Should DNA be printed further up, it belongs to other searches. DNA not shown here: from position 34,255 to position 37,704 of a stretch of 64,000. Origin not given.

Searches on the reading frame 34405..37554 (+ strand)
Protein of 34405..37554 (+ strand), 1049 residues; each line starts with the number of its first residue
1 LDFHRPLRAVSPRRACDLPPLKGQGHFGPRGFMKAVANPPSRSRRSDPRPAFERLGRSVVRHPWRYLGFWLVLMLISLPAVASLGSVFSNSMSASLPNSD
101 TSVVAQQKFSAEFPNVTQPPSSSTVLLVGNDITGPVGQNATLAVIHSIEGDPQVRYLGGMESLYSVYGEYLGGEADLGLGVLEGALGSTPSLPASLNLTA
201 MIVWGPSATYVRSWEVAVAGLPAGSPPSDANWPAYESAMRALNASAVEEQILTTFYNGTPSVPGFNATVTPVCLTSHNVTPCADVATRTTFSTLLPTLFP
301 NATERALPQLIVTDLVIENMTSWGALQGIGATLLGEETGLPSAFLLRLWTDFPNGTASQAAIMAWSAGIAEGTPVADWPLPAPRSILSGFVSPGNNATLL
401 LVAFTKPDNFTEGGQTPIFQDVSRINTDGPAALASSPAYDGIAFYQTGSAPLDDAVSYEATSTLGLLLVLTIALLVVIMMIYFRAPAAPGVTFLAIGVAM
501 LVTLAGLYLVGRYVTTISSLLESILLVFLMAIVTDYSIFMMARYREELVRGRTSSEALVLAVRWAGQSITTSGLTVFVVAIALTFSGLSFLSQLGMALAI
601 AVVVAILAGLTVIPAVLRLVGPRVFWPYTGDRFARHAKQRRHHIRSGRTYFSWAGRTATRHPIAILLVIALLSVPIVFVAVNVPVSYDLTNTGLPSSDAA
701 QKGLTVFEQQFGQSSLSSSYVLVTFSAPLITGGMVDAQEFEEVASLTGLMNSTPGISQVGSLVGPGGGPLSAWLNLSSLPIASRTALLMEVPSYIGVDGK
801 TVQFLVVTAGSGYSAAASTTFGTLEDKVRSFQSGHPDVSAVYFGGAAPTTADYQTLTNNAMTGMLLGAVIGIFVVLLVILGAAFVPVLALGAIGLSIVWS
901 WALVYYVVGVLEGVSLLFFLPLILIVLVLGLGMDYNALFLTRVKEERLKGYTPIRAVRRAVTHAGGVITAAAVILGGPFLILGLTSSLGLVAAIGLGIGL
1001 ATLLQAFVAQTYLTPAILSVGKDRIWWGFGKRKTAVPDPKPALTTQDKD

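Call 60: search_protein_families(library=pfam, proteins=[window:34405-37554:+], max_evalue=0.001)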
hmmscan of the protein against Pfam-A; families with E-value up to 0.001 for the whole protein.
window:34405-37554:+ (1049 aa): 2 families
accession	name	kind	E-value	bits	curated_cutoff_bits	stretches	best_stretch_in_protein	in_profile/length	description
PF03176.21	MMPL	-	3.6e-74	250.1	20.5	2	386-663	76-331/333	MMPL family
PF00873.25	ACR_tran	-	9.6e-05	20.7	28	1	468-686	337-551/1021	AcrB/AcrD/AcrF family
